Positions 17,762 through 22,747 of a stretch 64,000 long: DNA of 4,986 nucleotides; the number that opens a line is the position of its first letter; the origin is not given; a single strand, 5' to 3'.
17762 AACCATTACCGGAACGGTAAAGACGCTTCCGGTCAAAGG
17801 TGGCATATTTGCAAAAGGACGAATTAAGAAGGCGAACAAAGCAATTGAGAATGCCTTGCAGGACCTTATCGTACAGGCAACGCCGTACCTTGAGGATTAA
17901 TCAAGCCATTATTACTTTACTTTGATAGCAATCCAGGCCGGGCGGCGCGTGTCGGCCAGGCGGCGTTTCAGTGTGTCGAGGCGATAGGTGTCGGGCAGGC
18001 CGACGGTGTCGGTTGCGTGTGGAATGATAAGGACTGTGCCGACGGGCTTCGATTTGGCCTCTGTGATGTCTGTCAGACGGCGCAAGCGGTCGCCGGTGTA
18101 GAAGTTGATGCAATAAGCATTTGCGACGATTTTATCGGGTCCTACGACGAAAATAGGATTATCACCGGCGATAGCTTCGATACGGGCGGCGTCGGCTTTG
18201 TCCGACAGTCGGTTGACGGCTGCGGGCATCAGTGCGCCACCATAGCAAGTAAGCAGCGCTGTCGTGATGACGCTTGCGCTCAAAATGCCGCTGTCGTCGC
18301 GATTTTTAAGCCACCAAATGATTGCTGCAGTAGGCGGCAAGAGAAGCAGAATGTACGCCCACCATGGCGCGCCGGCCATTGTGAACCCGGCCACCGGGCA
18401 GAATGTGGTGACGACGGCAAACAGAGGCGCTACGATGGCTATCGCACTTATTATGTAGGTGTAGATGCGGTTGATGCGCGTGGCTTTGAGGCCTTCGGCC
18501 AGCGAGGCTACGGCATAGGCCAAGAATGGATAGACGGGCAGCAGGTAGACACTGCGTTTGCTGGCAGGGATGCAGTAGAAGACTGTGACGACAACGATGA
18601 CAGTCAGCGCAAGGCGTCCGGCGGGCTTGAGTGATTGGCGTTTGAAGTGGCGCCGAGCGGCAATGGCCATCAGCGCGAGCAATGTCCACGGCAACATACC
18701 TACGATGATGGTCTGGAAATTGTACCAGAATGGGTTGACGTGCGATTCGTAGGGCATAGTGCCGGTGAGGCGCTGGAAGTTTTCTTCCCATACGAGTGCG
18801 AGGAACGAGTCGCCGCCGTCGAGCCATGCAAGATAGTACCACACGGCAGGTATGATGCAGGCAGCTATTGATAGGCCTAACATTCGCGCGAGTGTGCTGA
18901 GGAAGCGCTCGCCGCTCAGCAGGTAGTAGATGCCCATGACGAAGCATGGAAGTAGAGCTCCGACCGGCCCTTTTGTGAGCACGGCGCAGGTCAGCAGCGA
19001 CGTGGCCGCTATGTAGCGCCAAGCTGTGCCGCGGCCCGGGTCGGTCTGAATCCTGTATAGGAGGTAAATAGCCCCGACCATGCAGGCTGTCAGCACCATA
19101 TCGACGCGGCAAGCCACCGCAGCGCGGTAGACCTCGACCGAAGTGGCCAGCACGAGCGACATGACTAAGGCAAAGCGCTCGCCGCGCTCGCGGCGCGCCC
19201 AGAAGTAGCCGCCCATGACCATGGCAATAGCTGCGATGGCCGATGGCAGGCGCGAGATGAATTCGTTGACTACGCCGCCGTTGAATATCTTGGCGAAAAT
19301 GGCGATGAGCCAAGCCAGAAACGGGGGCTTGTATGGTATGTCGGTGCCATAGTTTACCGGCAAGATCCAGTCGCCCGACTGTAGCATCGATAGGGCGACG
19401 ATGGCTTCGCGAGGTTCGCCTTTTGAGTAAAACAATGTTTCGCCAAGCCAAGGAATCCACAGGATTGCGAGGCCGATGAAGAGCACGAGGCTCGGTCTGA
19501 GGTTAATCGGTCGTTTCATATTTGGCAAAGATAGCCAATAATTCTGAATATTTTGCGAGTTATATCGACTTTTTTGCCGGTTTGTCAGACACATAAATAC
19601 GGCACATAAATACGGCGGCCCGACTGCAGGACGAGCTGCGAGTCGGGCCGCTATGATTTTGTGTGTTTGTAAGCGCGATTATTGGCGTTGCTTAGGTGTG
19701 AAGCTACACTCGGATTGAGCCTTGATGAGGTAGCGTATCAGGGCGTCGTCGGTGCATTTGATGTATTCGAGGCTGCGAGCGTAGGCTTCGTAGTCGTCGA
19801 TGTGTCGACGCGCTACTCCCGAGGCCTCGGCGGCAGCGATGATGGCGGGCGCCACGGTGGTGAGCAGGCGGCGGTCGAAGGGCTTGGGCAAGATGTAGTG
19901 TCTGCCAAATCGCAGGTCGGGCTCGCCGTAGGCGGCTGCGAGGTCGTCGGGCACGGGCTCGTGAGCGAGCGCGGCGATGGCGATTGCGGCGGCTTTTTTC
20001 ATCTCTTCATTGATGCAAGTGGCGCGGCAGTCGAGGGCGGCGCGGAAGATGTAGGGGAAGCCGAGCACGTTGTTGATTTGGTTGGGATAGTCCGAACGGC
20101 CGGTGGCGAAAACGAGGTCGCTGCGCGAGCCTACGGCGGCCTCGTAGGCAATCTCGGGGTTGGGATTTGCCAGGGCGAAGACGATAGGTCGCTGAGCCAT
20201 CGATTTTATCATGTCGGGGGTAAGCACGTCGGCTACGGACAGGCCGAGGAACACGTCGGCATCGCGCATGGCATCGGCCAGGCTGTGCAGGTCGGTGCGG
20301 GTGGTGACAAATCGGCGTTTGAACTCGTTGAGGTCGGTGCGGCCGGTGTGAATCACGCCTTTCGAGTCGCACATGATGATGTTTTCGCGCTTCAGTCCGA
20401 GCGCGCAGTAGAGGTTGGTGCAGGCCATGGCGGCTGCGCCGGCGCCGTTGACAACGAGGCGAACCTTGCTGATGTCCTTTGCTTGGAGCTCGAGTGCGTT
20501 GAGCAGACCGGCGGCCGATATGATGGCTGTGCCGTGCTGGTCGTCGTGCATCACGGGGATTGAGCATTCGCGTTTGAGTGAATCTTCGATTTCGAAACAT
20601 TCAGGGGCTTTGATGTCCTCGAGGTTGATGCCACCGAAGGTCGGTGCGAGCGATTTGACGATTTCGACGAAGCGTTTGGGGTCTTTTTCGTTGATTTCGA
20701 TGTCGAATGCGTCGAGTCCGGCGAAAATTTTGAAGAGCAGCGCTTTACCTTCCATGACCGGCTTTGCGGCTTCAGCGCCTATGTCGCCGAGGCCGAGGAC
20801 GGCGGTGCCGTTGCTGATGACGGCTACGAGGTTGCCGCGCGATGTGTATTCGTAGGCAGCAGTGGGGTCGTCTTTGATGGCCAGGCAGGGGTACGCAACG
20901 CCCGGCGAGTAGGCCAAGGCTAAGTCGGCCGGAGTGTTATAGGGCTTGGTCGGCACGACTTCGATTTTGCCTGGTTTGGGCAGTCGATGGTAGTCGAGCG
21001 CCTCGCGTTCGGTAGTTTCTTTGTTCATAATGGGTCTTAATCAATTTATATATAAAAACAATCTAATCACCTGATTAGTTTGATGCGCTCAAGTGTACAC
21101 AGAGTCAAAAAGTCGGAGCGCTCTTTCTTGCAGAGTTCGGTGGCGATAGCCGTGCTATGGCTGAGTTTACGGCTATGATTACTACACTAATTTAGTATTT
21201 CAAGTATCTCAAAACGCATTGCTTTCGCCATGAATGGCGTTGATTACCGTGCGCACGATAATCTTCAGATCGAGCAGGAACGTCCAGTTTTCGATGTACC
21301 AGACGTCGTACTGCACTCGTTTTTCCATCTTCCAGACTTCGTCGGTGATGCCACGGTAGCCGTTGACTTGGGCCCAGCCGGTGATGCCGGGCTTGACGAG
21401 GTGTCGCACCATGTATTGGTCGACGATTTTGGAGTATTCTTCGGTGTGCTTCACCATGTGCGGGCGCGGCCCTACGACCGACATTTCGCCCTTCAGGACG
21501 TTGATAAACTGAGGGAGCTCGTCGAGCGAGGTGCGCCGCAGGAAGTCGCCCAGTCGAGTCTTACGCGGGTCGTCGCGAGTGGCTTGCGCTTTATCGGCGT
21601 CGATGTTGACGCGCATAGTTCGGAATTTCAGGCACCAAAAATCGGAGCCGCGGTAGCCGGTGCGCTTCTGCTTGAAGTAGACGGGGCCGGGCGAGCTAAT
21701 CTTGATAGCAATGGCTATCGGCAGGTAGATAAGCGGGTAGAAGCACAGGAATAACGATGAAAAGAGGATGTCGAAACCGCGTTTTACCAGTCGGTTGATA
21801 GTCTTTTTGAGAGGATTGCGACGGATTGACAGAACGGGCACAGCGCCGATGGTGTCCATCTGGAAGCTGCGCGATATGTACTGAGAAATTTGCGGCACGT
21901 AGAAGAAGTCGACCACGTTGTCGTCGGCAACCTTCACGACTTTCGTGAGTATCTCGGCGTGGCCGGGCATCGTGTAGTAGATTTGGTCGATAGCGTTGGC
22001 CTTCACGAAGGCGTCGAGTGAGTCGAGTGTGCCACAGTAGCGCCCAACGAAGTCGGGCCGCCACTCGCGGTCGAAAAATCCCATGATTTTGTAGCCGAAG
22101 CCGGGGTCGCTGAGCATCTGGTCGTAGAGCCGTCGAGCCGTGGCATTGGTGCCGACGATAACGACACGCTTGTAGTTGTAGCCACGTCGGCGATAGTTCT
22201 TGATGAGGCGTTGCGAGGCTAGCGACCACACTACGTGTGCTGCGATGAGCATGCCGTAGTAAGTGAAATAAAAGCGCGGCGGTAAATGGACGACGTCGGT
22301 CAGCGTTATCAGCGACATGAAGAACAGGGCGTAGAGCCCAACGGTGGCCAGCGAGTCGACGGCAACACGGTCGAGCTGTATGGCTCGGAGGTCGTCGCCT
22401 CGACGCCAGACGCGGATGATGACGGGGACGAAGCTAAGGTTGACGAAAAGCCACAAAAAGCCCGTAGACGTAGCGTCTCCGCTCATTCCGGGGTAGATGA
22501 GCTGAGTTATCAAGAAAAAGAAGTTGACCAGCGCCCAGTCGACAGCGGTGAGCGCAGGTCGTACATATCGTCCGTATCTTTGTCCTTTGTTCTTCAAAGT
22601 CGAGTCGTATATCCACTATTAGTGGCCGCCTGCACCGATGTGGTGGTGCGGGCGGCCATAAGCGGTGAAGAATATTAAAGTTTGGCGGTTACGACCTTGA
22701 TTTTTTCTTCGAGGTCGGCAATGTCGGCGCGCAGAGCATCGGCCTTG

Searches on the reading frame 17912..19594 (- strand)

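Call 45: search_protein_families(library=pfam, proteins=[window:17912-19594:-])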
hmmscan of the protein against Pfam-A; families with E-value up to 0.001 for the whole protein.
window:17912-19594:- (560 aa): 1 family
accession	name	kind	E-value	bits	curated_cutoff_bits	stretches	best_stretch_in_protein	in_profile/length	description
PF13231.12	PMT_2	-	3.7e-16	60.2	26.1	1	89-253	2-160/160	Dolichyl-phosphate-mannose-protein mannosyltransferase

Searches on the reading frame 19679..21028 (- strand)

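Call 45: search_protein_families(library=pfam, proteins=[window:19679-21028:-])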
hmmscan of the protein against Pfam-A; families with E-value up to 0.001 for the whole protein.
window:19679-21028:- (449 aa): 2 families
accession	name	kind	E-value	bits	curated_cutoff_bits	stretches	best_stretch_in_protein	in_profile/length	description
PF00390.24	malic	-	1.2e-29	103.9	23.1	1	20-152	2-182/182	Malic enzyme, N-terminal domain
PF03949.21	Malic_M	-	5.1e-24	85.4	23.5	1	166-357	3-227/258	Malic enzyme, NAD binding domain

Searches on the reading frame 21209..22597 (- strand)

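Call 6: search_protein_families(library=pfam, proteins=[window:21209-22597:-])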
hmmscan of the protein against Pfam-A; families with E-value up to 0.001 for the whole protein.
window:21209-22597:- (462 aa): 2 families
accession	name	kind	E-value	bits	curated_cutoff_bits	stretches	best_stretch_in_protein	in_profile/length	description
PF02397.22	Bac_transf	-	1.3e-67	227.2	27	1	272-454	1-177/179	Bacterial sugar transferase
PF13727.12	CoA_binding_3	-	1.7e-13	51.4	25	1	74-235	17-175/175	CoA-binding domain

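Call 7: search_protein_families(library=ncbifam, proteins=[window:21209-22597:-])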
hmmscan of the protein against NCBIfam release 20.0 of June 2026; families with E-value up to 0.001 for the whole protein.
window:21209-22597:- (462 aa): 10 families
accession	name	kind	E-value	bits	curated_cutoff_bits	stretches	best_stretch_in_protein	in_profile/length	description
TIGR03023.1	WcaJ_sugtrans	equivalog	2.5e-135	452.3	410.75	1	20-462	3-453/453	undecaprenyl-phosphate glucose phosphotransferase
TIGR03025.1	EPS_sugtrans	subfamily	1.9e-122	409.7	295.55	1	19-458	2-442/445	exopolysaccharide biosynthesis polyprenyl glycosylphosphotransferase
NF007518.0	PRK10124.1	equivalog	6.1e-96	322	684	1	85-454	87-457/464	undecaprenyl-phosphate glucose phosphotransferase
TIGR03022.1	WbaP_sugtrans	subfamily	1.6e-69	235.3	403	1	18-455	3-450/456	undecaprenyl-phosphate galactose phosphotransferase WbaP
NF050817.1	PolSacchBiosHfsE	equivalog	2.6e-63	214.4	750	1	65-452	71-457/467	polysaccharide biosynthesis protein HfsE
TIGR03013.1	EpsB_2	subfamily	7.1e-60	203.3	393.35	1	85-452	70-434/443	TIGR03013 family XrtA/PEP-CTERM system glycosyltransferase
NF052601.1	undeca_RfbP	equivalog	6.9e-53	179.4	330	2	340-455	129-236/244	undecaprenyl-phosphate galactose phosphotransferase family protein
NF041877.1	EPS_EpsZ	equivalog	2.7e-45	154.9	800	1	74-458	71-456/459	exopolysaccharide biosynthesis polyisoprenyl-phosphate hexose-1-phosphate transferase EpsZ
NF011751.0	PRK15204.1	equivalog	2e-39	135.5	907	1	83-453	91-468/476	undecaprenyl-phosphate galactose phosphotransferase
NF045514.1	glycotran_HepC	equivalog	1.7e-20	73.3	140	1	264-382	109-214/220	heterocyst development glycosyltransferase HepC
